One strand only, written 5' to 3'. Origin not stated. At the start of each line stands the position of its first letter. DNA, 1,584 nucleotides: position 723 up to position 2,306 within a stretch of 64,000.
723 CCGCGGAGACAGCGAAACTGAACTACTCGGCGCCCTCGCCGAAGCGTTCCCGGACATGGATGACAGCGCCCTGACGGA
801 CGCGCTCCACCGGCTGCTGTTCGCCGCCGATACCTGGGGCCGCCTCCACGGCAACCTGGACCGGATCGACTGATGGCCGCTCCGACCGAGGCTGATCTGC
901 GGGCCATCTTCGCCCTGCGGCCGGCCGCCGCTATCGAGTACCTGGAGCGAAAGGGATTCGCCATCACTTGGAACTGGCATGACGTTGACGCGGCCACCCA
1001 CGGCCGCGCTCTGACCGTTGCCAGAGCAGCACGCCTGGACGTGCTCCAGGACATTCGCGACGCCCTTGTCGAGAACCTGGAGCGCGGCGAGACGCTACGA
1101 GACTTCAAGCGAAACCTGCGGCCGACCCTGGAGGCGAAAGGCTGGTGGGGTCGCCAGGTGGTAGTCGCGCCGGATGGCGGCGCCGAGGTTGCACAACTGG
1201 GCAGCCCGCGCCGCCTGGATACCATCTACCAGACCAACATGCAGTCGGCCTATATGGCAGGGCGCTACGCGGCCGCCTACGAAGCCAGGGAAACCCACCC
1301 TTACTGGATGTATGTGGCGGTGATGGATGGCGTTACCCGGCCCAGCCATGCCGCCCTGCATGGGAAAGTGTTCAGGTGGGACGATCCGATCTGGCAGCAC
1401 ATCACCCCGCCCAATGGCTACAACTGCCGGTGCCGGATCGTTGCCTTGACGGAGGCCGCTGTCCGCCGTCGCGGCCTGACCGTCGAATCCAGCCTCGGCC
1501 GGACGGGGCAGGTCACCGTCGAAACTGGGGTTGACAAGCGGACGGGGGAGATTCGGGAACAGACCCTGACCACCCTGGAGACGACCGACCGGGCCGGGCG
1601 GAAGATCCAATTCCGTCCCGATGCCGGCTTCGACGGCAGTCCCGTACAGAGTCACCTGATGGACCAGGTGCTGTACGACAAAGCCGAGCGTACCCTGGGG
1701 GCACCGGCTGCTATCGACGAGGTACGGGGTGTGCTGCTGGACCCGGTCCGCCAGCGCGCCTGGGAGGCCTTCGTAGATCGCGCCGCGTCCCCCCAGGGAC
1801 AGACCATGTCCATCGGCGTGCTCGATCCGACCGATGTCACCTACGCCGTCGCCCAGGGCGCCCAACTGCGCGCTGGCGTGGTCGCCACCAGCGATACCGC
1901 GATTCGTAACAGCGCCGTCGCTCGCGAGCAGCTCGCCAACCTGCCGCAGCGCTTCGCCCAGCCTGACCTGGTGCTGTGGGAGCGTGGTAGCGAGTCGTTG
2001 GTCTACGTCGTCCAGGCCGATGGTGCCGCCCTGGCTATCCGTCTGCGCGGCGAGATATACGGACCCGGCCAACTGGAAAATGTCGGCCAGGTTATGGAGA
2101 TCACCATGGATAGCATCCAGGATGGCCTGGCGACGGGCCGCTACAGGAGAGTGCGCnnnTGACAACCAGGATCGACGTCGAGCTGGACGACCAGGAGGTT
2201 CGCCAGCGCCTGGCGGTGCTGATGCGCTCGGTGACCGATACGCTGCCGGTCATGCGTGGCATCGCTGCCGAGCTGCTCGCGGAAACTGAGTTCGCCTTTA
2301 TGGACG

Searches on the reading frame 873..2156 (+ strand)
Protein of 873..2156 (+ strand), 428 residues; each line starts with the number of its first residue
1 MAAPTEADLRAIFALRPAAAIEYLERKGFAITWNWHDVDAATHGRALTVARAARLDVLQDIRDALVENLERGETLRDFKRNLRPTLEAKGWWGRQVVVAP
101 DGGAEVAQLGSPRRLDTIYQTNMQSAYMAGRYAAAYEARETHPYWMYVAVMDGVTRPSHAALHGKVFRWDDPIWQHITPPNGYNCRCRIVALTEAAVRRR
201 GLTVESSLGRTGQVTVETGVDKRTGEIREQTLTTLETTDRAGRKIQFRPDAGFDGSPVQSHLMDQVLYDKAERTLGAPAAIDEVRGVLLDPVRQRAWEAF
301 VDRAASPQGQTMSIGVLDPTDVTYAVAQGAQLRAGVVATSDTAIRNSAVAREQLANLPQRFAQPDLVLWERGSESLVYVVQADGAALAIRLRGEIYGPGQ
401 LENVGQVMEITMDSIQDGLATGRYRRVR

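Call 6: search_protein_families(library=pfam, proteins=[window:873-2156:+], max_evalue=0.01)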
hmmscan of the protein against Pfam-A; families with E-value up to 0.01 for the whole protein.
window:873-2156:+ (428 aa): 1 family
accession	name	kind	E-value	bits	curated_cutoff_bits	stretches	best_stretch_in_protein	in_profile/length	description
PF04233.19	Phage_Mu_F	-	1.8e-29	103.1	29.6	1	59-189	1-111/112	Phage Mu protein F like protein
